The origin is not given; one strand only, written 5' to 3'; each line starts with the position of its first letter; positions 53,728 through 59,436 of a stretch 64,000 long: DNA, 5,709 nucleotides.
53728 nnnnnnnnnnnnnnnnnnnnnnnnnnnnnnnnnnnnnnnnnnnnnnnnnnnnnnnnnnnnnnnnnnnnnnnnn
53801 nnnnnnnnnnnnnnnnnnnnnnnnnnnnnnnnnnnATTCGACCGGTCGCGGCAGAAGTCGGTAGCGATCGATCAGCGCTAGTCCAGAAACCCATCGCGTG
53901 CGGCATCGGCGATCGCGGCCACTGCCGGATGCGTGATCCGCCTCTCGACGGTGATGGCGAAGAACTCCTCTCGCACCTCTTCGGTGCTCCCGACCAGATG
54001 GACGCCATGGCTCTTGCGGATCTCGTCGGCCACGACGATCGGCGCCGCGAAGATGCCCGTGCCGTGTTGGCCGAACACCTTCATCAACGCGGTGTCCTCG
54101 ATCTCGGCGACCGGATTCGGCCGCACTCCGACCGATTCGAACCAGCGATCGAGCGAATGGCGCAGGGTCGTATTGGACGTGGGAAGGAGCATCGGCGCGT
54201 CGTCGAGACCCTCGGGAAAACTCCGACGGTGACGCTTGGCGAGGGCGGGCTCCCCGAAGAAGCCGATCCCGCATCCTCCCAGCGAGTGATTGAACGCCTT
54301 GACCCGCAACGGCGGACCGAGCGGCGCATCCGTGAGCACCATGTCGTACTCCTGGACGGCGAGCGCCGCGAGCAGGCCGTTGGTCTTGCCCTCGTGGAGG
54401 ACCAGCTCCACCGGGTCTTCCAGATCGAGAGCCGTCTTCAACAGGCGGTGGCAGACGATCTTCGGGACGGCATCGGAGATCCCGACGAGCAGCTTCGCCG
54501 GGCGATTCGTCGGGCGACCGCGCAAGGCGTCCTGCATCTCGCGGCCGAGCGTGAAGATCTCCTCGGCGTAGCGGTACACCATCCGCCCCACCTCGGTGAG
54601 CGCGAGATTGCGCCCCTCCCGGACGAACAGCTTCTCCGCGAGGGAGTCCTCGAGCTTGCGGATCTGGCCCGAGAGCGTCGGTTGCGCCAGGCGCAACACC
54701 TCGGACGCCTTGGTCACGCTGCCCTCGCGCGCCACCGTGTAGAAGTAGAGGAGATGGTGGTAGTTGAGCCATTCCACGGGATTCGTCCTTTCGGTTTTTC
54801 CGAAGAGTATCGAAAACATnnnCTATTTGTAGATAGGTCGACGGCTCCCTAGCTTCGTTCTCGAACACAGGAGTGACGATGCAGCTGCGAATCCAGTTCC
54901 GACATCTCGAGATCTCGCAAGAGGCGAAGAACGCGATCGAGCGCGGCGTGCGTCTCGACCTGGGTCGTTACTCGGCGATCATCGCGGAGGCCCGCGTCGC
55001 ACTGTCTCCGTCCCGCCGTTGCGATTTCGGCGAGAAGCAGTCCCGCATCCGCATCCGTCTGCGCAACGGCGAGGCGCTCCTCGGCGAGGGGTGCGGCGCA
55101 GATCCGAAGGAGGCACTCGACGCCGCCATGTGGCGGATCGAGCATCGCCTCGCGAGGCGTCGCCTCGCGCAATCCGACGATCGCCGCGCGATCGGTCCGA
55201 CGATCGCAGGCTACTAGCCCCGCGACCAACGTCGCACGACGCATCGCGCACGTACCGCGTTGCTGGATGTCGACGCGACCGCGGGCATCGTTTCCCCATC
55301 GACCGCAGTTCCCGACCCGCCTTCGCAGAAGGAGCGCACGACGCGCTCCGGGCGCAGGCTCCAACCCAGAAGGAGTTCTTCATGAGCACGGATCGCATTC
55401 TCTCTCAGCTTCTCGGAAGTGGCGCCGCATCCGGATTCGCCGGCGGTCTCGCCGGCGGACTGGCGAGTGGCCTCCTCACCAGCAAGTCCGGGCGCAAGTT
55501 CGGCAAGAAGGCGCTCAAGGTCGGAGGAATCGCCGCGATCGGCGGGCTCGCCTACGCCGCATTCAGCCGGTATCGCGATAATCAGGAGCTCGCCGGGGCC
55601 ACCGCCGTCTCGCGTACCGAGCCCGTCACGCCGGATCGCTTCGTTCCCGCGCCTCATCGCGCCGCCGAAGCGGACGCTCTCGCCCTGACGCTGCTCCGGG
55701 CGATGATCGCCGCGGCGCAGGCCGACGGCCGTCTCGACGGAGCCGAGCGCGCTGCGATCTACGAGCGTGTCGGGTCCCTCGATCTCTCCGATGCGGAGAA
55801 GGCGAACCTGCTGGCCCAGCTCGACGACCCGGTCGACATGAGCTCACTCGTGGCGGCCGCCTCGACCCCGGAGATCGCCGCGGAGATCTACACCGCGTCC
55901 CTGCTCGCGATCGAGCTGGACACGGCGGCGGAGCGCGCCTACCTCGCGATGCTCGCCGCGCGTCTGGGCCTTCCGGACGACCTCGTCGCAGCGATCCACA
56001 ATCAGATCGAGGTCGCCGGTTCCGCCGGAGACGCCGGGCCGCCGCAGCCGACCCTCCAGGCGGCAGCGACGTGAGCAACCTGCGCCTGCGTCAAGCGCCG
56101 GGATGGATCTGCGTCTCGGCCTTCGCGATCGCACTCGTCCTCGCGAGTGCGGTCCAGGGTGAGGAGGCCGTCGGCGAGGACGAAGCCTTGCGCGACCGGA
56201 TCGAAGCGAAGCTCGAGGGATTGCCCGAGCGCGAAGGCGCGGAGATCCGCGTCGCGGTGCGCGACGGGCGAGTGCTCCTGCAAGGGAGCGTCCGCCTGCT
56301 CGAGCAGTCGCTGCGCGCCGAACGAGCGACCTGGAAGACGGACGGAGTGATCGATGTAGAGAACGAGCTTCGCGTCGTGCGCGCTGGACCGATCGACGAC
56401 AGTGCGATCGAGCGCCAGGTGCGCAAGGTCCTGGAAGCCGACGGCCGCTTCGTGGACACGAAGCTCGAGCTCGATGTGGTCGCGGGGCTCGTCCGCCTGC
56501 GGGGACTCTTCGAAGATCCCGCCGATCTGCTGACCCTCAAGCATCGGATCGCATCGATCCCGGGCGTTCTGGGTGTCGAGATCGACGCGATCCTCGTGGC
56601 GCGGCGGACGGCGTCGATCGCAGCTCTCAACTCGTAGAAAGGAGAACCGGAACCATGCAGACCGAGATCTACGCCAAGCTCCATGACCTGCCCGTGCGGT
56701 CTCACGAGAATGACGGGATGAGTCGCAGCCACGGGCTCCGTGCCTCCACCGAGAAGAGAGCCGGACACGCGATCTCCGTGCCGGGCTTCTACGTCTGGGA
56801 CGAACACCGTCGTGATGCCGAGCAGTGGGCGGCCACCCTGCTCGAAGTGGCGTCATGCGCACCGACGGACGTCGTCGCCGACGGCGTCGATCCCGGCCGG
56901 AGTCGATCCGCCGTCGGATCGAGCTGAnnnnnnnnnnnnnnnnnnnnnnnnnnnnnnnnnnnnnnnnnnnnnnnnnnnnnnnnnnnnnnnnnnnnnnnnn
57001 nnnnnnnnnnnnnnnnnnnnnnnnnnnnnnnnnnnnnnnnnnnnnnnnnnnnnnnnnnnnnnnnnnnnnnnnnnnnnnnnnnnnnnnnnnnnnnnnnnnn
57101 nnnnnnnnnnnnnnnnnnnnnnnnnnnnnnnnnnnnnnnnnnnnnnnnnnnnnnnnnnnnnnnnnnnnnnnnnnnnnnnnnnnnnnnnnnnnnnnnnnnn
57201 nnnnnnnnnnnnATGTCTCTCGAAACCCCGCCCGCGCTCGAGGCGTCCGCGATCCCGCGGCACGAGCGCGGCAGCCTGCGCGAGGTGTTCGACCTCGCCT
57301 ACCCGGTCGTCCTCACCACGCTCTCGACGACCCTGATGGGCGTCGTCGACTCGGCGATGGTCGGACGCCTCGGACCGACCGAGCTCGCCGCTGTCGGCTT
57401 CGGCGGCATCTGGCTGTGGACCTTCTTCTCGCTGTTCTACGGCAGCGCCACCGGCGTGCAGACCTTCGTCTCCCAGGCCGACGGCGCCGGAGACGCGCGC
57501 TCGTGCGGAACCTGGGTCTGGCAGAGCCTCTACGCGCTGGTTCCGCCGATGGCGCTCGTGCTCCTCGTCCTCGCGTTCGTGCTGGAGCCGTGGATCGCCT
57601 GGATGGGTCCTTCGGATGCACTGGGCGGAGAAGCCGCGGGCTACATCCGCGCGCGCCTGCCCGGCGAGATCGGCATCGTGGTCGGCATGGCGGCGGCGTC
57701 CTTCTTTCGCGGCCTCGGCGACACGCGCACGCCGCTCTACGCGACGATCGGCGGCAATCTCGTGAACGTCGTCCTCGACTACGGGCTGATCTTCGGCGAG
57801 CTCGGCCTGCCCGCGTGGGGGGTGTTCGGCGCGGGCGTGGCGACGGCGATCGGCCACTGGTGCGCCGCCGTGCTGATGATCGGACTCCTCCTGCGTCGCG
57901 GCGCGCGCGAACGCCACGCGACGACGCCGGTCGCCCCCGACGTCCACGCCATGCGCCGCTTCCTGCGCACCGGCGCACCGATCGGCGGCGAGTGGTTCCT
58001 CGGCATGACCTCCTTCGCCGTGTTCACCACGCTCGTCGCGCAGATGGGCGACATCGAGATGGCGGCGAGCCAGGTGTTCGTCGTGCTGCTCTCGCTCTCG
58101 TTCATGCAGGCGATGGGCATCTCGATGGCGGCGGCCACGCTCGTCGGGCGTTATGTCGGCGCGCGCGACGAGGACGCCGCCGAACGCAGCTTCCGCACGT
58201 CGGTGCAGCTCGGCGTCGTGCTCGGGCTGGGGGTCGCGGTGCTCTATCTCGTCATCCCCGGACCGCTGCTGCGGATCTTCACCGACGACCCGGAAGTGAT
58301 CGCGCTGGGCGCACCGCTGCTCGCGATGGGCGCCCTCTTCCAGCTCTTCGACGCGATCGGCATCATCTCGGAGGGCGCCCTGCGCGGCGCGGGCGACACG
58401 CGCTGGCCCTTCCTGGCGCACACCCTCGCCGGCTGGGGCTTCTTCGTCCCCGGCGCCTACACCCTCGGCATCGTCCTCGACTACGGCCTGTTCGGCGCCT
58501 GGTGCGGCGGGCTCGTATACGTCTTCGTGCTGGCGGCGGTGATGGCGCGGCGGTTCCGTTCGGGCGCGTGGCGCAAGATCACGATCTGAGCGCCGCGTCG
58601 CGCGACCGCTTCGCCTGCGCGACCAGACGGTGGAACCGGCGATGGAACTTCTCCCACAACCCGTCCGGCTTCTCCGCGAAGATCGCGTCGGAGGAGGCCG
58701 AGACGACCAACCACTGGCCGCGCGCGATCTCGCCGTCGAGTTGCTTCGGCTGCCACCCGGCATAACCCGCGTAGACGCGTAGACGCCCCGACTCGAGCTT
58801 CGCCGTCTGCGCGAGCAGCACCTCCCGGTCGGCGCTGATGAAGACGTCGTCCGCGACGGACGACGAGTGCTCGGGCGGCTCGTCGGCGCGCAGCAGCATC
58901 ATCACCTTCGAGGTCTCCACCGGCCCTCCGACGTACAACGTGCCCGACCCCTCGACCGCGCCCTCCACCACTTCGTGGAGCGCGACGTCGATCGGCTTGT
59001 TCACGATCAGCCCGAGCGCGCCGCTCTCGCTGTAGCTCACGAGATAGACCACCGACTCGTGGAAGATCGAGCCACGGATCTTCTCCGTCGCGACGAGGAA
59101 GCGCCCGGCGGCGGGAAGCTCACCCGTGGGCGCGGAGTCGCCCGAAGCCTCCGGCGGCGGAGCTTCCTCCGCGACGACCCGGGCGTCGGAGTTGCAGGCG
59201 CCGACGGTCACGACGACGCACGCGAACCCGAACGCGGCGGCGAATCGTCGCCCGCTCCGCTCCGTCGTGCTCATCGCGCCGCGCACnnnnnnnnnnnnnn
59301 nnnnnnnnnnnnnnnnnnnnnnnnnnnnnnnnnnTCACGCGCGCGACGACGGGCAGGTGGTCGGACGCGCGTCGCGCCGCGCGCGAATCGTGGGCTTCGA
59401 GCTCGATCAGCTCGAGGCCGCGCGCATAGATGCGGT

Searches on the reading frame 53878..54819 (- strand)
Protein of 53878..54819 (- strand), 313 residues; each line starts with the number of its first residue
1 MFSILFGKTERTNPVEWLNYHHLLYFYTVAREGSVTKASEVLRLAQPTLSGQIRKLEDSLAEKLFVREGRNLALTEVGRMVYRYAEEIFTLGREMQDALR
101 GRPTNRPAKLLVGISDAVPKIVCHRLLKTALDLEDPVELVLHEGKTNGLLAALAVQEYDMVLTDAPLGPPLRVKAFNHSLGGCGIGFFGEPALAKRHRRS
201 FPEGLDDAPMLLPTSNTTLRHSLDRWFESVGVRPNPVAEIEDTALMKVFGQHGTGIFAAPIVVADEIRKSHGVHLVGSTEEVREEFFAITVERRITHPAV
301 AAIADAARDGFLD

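Call 7: search_protein_families(library=pfam, proteins=[window:53878-54819:-], max_evalue=0.01)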
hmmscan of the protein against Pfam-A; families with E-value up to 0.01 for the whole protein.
window:53878-54819:- (313 aa): 2 families
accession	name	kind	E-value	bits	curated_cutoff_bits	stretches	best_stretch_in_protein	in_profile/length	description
PF00126.33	HTH_1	-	5.7e-19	68.3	26.6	1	21-79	2-60/60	Bacterial regulatory helix-turn-helix protein, lysR family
PF03466.25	LysR_substrate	-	7.1e-16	58.6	28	1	112-310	10-207/209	LysR substrate binding domain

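Call 32: search_protein_families(library=ncbifam, proteins=[window:53878-54819:-], max_evalue=0.00001)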
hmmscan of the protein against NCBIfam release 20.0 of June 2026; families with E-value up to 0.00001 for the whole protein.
window:53878-54819:- (313 aa): 49 families (the best 25 are shown)
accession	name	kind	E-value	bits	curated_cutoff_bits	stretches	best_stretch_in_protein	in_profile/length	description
NF008284.0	PRK11062.1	equivalog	9e-69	231.9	219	1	17-306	3-288/299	transcriptional activator NhaR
TIGR02424.1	TF_pcaQ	equivalog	5.5e-25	87.9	303.8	1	19-269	4-256/300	pca operon transcription factor PcaQ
TIGR03339.1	phn_lysR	subfamily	2.8e-23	82.6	341.1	1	25-288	4-262/279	aminoethylphosphonate catabolism associated LysR family transcriptional regulator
NF008416.0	PRK11242.1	equivalog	1.2e-19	70.7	277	1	21-242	4-224/300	transcriptional regulator CynR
NF047520.1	trans_act_CidR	equivalog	1.4e-19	70.4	415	1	20-269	3-250/292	cidABC operon transcriptional activator CidR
NF040786.1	LysR_Sec_metab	equivalog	4.9e-19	68.4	250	1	19-160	2-143/298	selenium metabolism-associated LysR family transcriptional regulator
NF008722.0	PRK11716.1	equivalog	2.5e-18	66.1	246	1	19-306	2-289/293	HTH-type transcriptional activator IlvY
NF047711.1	PutUtilRegPtrR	equivalog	3e-18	65.9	400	1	21-284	4-259/283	putrescine utilization regulator PtrR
NF007307.0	PRK09791.1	equivalog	6e-18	65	336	1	20-161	7-148/302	LysR family transcriptional regulator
NF008410.0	PRK11233.1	equivalog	5.6e-17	61.8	309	1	18-160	1-144/305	nitrogen assimilation transcriptional regulator NAC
NF053705.1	TransRegGltCGpos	equivalog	4.8e-16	58.8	350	1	21-163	4-146/300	glutamate biosynthesis transcriptional regulator GltC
NF007439.0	PRK09986.1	equivalog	2e-15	57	290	1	20-289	9-277/296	LysR family transcriptional regulator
NF008352.0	PRK11139.1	subfamily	3.3e-15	56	288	1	25-101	13-89/305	transcriptional regulator GcvA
NF040710.1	benzoate_CatM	exception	3.9e-15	55.9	580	1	20-91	3-74/293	cis,cis-muconate-binding transcription regulator CatM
NF045775.1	acetoin_reg_AlsR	exception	6.5e-14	52.1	430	1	20-257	3-240/290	acetoin biosynthesis transcriptional regulator AlsR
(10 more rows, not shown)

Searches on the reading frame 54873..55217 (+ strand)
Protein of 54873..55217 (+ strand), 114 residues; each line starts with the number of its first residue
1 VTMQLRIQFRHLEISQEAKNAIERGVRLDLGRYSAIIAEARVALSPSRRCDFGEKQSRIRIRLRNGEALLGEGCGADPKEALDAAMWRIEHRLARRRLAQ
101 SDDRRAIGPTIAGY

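Call 7: search_protein_families(library=pfam, proteins=[window:54873-55217:+], max_evalue=0.01)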
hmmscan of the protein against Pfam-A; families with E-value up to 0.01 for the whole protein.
window:54873-55217:+ (114 aa): 1 family
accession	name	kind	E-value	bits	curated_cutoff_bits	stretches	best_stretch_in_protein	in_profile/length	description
PF02482.25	Ribosomal_S30AE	-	1e-09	39.4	23.7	1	6-96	2-83/88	Sigma 54 modulation protein / S30EA ribosomal protein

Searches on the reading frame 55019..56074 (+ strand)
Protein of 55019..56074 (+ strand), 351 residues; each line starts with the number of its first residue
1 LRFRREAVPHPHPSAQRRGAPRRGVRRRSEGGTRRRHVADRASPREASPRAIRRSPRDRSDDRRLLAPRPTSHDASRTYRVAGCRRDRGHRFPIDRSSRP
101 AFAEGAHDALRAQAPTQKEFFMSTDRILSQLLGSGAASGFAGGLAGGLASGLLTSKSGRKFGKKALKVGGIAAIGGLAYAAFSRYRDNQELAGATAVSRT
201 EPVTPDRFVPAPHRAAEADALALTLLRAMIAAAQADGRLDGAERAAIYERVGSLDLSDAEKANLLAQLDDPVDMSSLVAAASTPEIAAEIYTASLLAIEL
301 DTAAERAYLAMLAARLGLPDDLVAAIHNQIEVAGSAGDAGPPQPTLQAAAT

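Call 7: search_protein_families(library=pfam, proteins=[window:55019-56074:+], max_evalue=0.01)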
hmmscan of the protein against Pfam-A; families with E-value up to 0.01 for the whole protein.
window:55019-56074:+ (351 aa): 2 families
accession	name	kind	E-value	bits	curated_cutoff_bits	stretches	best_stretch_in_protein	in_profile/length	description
PF04391.17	DUF533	-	1.6e-54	184.6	29.6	1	141-330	4-178/178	Protein of unknown function (DUF533)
PF05099.18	TerB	-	0.0005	20.8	24.4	1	219-262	71-114/118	Tellurite resistance protein TerB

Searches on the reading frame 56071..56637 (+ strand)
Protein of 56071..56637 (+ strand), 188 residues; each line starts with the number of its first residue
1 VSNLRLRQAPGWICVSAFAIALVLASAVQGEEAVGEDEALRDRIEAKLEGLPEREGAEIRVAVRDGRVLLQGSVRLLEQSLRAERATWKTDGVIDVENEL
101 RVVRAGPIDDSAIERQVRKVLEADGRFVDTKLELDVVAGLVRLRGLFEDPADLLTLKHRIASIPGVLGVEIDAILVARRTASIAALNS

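Call 7: search_protein_families(library=pfam, proteins=[window:56071-56637:+], max_evalue=0.01)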
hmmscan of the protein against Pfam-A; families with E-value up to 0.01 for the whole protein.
window:56071-56637:+ (188 aa): 1 family
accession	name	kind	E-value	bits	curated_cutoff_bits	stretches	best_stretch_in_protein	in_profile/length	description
PF04972.22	BON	-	1.2e-18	67.5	27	2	37-103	2-68/69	BON domain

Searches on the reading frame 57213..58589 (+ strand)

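Call 56: search_protein_families(library=pfam, proteins=[window:57213-58589:+], max_evalue=0.01)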
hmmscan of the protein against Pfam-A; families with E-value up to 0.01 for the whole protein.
window:57213-58589:+ (458 aa): 1 family
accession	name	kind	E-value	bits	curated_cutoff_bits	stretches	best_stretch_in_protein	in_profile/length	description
PF01554.23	MatE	-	6.2e-59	198.7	24.9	2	256-406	1-151/161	MatE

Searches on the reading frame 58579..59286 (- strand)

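Call 56: search_protein_families(library=pfam, proteins=[window:58579-59286:-], max_evalue=0.01)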
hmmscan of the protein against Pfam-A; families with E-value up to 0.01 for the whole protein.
window:58579-59286:- (235 aa): 1 family
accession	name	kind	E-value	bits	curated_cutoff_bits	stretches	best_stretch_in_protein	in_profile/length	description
PF02622.21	DUF179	-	2.2e-37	128.9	27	1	70-217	3-155/157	AlgH-like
